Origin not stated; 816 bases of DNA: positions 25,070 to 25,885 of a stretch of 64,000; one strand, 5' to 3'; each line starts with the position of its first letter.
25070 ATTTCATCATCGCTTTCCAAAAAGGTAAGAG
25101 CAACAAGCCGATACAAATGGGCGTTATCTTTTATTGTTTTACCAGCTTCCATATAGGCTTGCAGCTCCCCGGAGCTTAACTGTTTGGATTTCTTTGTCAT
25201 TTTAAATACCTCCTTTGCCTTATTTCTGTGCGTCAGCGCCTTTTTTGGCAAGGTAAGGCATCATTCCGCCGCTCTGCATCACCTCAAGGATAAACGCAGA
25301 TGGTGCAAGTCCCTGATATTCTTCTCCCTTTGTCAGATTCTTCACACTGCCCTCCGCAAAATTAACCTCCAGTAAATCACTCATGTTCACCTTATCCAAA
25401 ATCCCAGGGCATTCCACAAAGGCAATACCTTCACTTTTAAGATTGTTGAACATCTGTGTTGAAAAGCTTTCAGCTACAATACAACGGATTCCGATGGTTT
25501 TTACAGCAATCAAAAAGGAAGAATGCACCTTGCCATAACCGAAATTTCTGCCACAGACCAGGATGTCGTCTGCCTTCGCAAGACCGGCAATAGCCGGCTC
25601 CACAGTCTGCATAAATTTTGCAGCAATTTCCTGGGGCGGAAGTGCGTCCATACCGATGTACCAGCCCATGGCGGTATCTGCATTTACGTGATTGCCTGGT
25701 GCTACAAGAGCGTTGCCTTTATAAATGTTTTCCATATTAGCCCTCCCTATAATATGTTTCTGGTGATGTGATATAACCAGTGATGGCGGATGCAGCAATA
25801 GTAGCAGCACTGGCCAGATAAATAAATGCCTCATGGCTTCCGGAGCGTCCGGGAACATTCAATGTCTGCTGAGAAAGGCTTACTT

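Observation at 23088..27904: Self-contained operon resembling the dimethylmaleate hydratase / dimethylmalate lyase end of anaerobic nicotinate fermentation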

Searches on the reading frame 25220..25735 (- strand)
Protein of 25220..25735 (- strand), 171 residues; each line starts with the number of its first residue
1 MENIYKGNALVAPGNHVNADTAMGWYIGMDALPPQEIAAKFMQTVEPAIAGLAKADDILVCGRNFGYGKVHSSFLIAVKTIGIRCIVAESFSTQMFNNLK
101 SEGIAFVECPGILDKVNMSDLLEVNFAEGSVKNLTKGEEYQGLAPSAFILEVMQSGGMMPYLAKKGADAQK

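Call 3: search_protein_families(library=pfam, proteins=[window:25220-25735:-], max_evalue=0.01)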
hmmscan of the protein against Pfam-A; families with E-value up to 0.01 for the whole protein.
window:25220-25735:- (171 aa): 1 family
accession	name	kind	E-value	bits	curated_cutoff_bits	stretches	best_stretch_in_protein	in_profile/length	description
PF00694.25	Aconitase_C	-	0.00042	21.1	22.8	1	56-104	74-123/131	Aconitase C-terminal domain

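Call 4: search_protein_families(library=ncbifam, proteins=[window:25220-25735:-], max_evalue=0.01)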
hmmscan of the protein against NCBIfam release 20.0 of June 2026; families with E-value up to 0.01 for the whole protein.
window:25220-25735:- (171 aa): 10 families
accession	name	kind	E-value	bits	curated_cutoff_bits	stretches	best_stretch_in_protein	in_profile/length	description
TIGR02087.1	LEUD_arch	subfamily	3.7e-25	88.5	108.95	1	32-164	24-156/157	LeuD/DmdB family oxidoreductase small subunit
TIGR02084.1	leud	equivalog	7e-25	87.5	245.85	1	30-163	22-155/156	3-isopropylmalate dehydratase small subunit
NF040625.1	HacB2_Meth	equivalog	1.4e-18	66.9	230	1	30-164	27-159/161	homoaconitase small subunit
NF040604.2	HacB_Meth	equivalog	5.5e-18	65.3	230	1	14-163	11-158/159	homoaconitase small subunit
NF010629.0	PRK14023.1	equivalog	6.1e-18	65.2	229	1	35-166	29-158/166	homoaconitate hydratase small subunit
TIGR00139.1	h_aconitase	equivalog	8.1e-07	27.8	529.9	1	8-116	533-642/709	homoaconitase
NF002458.0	PRK01641.1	subfamily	1.2e-06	28.2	167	1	57-109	69-121/202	3-isopropylmalate dehydratase small subunit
TIGR01342.1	acon_putative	hypoth_equivalog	0.00071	17.9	719.15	1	56-139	528-610/655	putative aconitate hydratase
TIGR00171.1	leuD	equivalog_domain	0.0034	17.3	116.25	1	56-104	70-118/188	3-isopropylmalate dehydratase small subunit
NF005558.0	PRK07229.1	equivalog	0.005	15.5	612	1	53-127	522-598/647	aconitate hydratase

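Call 22: search_solved_structures(query=window:25220-25735:-, max_evalue=0.01, show_alignments=4)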
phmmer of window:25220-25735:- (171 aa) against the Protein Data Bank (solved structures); distinct sequences matched with E-value up to 0.01: 3.
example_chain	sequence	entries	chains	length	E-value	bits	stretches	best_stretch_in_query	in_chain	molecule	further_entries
3vba_A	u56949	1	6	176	4.4e-31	111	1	3-170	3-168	Isopropylmalate/citramalate isomerase small subunit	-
1v7l_A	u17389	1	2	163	7.1e-15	58.3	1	33-166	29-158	3-isopropylmalate dehydratase small subunit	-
2pkp_A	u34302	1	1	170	6.9e-13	51.9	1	15-165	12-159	Homoaconitase small subunit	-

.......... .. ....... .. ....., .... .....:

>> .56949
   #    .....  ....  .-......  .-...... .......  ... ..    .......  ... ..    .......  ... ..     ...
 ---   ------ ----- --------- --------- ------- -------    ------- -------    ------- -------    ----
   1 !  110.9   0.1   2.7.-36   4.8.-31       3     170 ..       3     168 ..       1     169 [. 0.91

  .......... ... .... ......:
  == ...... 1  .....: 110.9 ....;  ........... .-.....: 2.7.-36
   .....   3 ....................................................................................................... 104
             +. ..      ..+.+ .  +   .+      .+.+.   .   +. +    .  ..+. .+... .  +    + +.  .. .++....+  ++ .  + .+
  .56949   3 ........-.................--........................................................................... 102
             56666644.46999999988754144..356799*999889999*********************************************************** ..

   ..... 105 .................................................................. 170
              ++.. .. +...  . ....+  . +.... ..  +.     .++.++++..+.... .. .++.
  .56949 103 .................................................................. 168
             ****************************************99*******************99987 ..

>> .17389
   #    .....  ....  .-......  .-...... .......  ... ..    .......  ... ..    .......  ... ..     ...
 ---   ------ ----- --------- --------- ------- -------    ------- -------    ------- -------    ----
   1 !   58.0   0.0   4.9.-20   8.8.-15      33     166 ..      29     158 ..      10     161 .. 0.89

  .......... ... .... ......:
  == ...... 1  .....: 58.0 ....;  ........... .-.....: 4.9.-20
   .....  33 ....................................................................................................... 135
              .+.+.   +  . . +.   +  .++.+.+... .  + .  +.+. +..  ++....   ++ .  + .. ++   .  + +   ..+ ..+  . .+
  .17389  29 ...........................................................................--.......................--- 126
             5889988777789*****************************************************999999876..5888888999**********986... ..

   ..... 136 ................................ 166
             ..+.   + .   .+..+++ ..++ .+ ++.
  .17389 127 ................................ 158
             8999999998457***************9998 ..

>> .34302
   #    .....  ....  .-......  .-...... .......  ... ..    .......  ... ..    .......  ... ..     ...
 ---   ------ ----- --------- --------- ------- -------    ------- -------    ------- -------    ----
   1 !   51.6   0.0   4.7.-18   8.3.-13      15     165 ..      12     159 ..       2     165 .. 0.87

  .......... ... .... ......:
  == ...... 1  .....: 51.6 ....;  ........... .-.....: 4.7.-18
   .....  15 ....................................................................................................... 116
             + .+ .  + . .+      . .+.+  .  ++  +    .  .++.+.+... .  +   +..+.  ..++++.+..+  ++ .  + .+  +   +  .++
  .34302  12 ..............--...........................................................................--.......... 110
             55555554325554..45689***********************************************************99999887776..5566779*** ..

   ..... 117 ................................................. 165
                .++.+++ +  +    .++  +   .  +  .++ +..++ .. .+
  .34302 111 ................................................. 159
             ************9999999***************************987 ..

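Call 29: find_related_loci(query=A2, collection=genome_contigs, flank=10000)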
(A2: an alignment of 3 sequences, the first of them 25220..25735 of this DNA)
Query A2 (171 aa) in genome_contigs; peptide patterns used: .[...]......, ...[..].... (x = any residue, [..] = any of these).
44 stretches matched a pattern; 4 encode a relative of the query (tblastn E <= 1e-3); 4 distinct loci.
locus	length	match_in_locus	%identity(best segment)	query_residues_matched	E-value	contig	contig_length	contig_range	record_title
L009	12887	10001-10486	54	4-165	7e-57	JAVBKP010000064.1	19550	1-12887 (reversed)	MAG: Anaerovoracaceae bacterium isolate GLO_MAG_00293 c_000000051591, whole genome shotgun sequence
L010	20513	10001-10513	51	1-170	7e-55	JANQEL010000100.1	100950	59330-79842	MAG: Myxococcota bacterium isolate PL23a_bin.25 k99_4536255, whole genome shotgun sequence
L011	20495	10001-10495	52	5-168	2e-53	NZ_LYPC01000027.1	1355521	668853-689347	Paenibacillus pectinilyticus strain KCTC13222 scaffold4, whole genome shotgun sequence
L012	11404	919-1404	48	4-165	4e-47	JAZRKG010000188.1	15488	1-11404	MAG: Butyrivibrio sp. isolate T1900045449_YK20190140.MAGScoT_cleanbin_000012 SGB_7170_k141_1055104, whole genome shotgun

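Call 34: search_protein_families(library=pfam, proteins=[L011:6008-7141:-, L011:7392-8642:+, L011:10579-11394:+, L011:11529-12044:+, L011:12808-14223:-, L009:5253-6236:+, L009:6317-6946:-, L009:7304-8518:-, L009:10529-11029:+, L009:10953-11936:+], max_evalue=0.001)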
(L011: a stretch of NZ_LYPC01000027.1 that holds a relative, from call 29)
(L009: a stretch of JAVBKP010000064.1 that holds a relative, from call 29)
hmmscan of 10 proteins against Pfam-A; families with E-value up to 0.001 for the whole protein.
L011:6008-7141:- (377 aa): 2 families
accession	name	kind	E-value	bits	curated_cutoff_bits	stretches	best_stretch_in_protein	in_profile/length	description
PF00196.25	GerE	-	1e-14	54.3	23.5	1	319-370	2-53/57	Bacterial regulatory proteins, luxR family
PF08281.18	Sigma70_r4_2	-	1.2e-05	25.3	25.7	1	322-360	13-52/54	Sigma-70, region 4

L011:7392-8642:+ (416 aa): 1 family
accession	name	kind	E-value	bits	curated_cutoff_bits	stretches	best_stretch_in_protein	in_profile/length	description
PF00682.25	HMGL-like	-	1.2e-44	153.1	29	1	41-302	3-260/260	HMGL-like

L011:10579-11394:+ (271 aa): 6 families
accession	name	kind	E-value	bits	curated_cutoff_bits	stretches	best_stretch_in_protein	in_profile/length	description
PF13561.12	adh_short_C2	-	1.9e-39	136.1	27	2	158-260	134-236/236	Enoyl-(Acyl carrier protein) reductase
PF00106.31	adh_short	-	1.6e-23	83.6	26.6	2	3-141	1-150/195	short chain dehydrogenase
PF08659.16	KR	-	2.8e-08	34.3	22.6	1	4-88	2-91/180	KR domain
PF01370.27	Epimerase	-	2.8e-06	27.4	20.9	1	6-199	2-171/240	NAD dependent epimerase/dehydratase family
PF01073.25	3Beta_HSD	-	2.8e-06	27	22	1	6-113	1-103/280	3-beta hydroxysteroid dehydrogenase/isomerase family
PF16363.11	GDP_Man_Dehyd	-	5.7e-05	23.2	27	1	7-128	2-128/332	GDP-mannose 4,6 dehydratase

L011:11529-12044:+ (171 aa): 2 families
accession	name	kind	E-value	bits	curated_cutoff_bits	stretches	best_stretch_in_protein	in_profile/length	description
PF12867.12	DinB_2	-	2.2e-14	54.5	24.8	1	11-160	2-128/128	DinB superfamily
PF05163.17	DinB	-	6e-05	23.5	23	1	1-148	1-127/165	DinB family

L011:12808-14223:- (471 aa): 3 families
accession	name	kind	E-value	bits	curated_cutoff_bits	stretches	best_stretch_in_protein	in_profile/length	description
PF02040.21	ArsB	-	2.3e-202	673.4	22.2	1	4-426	1-423/423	Arsenical pump membrane protein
PF03600.22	CitMHS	-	1.5e-55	189.1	31.9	1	14-369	2-336/336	Citrate transporter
PF00939.25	Na_sulph_symp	-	1.7e-08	34.4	27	1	7-148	274-419/472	Sodium:sulfate symporter transmembrane region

L009:5253-6236:+ (327 aa): 1 family
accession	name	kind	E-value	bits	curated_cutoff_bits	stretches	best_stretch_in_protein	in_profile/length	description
PF00892.27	EamA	-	1.9e-39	135.5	28.2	2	10-152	5-133/135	EamA-like transporter family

L009:6317-6946:- (209 aa): 2 families
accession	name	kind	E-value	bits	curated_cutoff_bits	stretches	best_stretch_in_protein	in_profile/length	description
PF02777.23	Sod_Fe_C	-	3.9e-38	130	20.9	1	102-201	2-101/102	Iron/manganese superoxide dismutases, C-terminal domain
PF00081.27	Sod_Fe_N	-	2.4e-25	89.3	27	1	7-93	2-81/82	Iron/manganese superoxide dismutases, alpha-hairpin domain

L009:7304-8518:- (404 aa): 2 families
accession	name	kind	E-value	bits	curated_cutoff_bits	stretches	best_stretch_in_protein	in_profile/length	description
PF00196.25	GerE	-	7.5e-15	54.7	23.5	1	347-396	3-52/57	Bacterial regulatory proteins, luxR family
PF08281.18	Sigma70_r4_2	-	3.3e-06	27.1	25.7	1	350-388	14-53/54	Sigma-70, region 4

L009:10529-11029:+ (166 aa): 3 families
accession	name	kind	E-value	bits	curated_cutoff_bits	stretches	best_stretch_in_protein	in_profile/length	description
PF12867.12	DinB_2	-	1.4e-07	32.4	24.8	1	17-154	8-127/128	DinB superfamily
PF04978.18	MST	-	0.00026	21.9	27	1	11-151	6-133/149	Mycothiol-S-transferase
PF11716.13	MDMPI_N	-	0.00081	20.5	24.2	1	41-131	27-117/140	Mycothiol maleylpyruvate isomerase N-terminal domain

L009:10953-11936:+ (327 aa): 1 family
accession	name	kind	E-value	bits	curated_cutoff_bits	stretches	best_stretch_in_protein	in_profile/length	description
PF09924.15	LPG_synthase_C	-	7e-50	170.2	27.5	1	53-324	6-297/298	Phosphatidylglycerol lysyltransferase, C-terminal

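Call 35: search_protein_families(library=pfam, proteins=[L012:1732-2478:+, L012:2567-3517:+, L012:3646-4485:+, L012:4521-5312:+], max_evalue=0.001)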
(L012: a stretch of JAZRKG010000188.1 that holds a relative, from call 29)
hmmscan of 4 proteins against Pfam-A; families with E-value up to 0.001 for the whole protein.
L012:1732-2478:+ (248 aa): 1 family
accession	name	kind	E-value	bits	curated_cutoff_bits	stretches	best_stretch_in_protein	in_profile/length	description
PF00318.25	Ribosomal_S2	-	3.9e-104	347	26.1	1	9-223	1-215/216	Ribosomal protein S2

L012:2567-3517:+ (316 aa): 2 families
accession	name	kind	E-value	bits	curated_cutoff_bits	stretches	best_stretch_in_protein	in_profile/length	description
PF00889.24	EF_TS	-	4.5e-61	206.4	27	1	71-296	1-204/204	Elongation factor TS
PF25025.1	EF-Ts_N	-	8.3e-06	26.1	33.2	1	5-46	14-56/60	Elongation factor Ts, mitochondrial, N-terminal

L012:3646-4485:+ (279 aa): 3 families
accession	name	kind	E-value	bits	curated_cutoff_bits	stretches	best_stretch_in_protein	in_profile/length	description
PF03775.22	MinC_C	-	5.5e-27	94.2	33.2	1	154-241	2-86/102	Septum formation inhibitor MinC, C-terminal domain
PF22642.1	MinC_N_1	-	3.1e-15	56.7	27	1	10-83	1-77/78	Cell-division inhibitor MinC, N-terminal domain-like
PF05209.18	MinC_N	-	1e-09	38.7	27.3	1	10-74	1-65/71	Septum formation inhibitor MinC, N-terminal domain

L012:4521-5312:+ (263 aa): 8 families
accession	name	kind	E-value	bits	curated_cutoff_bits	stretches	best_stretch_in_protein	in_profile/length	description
PF13614.12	AAA_31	-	1.6e-25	90.5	27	1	3-159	2-164/177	AAA domain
PF01656.29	CbiA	-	2e-20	73.5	25.4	1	5-218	1-125/125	CobQ/CobB/MinD/ParA nucleotide binding domain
PF10609.15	ParA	-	6.1e-19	68.8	27.1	1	3-236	4-245/246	NUBPL iron-transfer P-loop NTPase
PF02374.21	ArsA_ATPase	-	1.5e-12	47.8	24.3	1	5-40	3-38/305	Anion-transporting ATPase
PF09140.17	MipZ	-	4.9e-12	46.1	20.7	1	4-168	2-151/262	ATPase MipZ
PF06564.18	CBP_BcsQ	-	1.7e-10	41.3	21.3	1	4-183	3-180/234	Cellulose biosynthesis protein BcsQ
PF00142.24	Fer4_NifH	-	2.9e-07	30.7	25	1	7-40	4-37/271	4Fe-4S iron sulfur cluster binding proteins, NifH/frxC family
PF13479.12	AAA_24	-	0.00011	22.5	27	0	6-107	5-59/195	AAA domain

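Call 37: find_homologous_proteins(query=A3, max_evalue=1e-10)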
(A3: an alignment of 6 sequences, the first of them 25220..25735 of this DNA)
Query A3 (6 sequences) (171 aa, profile of the alignment): 86 proteins with E <= 1e-10 among 1087 candidates.
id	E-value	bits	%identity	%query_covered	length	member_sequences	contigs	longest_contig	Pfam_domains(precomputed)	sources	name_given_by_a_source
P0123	5.1e-86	305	51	95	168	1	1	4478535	-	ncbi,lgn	ncbi:3-isopropylmalate dehydratase small subunit [Fusibacter bizertensis]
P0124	2.4e-85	302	54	95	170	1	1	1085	-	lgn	-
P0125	2.5e-84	299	52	96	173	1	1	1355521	-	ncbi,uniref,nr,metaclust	ncbi:hypothetical protein A8709_30300 [Paenibacillus pectinilyticus]|uniref:3-isopropylmalate dehydr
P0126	9.0e-84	297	55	95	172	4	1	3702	-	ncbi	-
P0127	1.8e-82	293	51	97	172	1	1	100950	-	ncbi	-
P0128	2.3e-81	289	48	95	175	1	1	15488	-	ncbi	-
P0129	2.7e-81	289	100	100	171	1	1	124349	-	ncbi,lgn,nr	ncbi:MAG: hypothetical protein Q4C66_02215 [Lachnospiraceae bacterium]|nr:hypothetical protein [Lach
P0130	7.1e-81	288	50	96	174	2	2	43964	-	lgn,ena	-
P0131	7.5e-81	288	55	94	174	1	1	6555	-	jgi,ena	jgi:3-isopropylmalate/(R)-2-methylmalate dehydratase small subunit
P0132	8.8e-81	288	54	94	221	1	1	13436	-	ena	-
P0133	2.6e-80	286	55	98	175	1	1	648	-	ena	-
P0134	2.2e-79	283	59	96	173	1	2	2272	-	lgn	-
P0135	1.1e-78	281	54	95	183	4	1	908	-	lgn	-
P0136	2.5e-78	280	49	98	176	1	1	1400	-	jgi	-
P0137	3.9e-78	279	56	96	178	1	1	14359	-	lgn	-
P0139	8.2e-78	278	52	96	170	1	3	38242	-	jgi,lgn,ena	jgi:3-isopropylmalate/(R)-2-methylmalate dehydratase small subunit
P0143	1.5e-75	271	54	98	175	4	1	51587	-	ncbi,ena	-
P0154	1.3e-71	258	48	96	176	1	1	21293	-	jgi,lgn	jgi:3-isopropylmalate dehydratase small subunit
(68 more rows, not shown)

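Call 38: find_encoding_contigs(protein=P0143, flank=8000, max_places=1)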
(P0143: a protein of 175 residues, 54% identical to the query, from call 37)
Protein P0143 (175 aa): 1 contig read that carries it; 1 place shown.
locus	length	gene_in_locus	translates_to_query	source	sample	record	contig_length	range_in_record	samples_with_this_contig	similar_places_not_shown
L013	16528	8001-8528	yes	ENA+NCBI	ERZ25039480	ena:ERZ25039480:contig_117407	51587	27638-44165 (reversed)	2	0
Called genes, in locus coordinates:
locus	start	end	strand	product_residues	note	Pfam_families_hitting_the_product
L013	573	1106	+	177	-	PF07690:MFS_1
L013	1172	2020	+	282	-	PF07690:MFS_1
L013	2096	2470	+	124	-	PF13714:PEP_mutase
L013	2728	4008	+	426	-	PF13546:DDE_5, PF01609:DDE_Tnp_1 (weak)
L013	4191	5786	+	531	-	PF01590:GAF (faint), PF07730:HisKA_3, PF02518:HATPase_c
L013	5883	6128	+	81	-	PF00072:Response_reg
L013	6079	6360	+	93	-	PF00196:GerE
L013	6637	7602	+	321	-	PF00330:Aconitase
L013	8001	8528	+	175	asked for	-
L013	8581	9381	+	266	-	PF03328:HpcH_HpaI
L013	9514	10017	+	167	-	PF12867:DinB_2 (weak)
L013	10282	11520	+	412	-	PF00682:HMGL-like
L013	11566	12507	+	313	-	PF23023:Anti-Pycsar_Apyc1, PF00753:Lactamase_B, PF12706:Lactamase_B_2 (weak)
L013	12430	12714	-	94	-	-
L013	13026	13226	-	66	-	-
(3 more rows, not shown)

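Call 39: find_encoding_contigs(protein=P0130, flank=8000, max_places=1)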
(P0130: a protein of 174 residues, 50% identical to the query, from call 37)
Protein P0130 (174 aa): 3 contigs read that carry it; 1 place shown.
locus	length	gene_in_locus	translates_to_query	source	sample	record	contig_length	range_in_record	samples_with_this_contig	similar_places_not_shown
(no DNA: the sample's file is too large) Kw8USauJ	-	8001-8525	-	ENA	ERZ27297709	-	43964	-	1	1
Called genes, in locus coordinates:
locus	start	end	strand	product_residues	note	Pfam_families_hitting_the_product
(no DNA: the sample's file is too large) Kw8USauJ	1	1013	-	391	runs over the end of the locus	PF03816:LytR_cpsA_psr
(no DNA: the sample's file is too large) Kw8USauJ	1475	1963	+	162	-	-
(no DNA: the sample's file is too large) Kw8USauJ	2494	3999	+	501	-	PF00990:GGDEF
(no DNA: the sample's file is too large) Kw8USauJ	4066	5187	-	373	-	PF00196:GerE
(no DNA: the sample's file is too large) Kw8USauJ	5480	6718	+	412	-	PF00682:HMGL-like, PF22617:HCS_D2 (faint)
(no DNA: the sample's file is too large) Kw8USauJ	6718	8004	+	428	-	PF00330:Aconitase, PF28406:AcnX_3rd (faint)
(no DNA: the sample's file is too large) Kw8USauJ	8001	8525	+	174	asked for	-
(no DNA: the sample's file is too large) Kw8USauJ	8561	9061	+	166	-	PF12867:DinB_2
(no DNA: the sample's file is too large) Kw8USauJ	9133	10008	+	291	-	PF09924:LPG_synthase_C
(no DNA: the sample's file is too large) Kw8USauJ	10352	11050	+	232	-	PF09360:zf-CDGSH, PF06902:Fer4_19 (weak), PF09360:zf-CDGSH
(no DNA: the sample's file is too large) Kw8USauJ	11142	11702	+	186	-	PF02525:Flavodoxin_2, PF03358:FMN_red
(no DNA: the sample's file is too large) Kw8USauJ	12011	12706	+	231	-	PF09778:Guanylate_cyc_2 (faint), PF13529:Peptidase_C39_2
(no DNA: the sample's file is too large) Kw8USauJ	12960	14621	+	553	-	PF07538:ChW, PF13529:Peptidase_C39_2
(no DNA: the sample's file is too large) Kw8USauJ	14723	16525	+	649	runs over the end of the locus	PF10702:DUF2507 (weak), PF02830:V4R, PF00158:Sigma54_activat, PF14532:Sigma54_activ_2, PF07724:AAA_2 (weak), PF07728:AAA_5 (weak), PF25601:AAA_lid_14, PF02954:HTH_8, +1 more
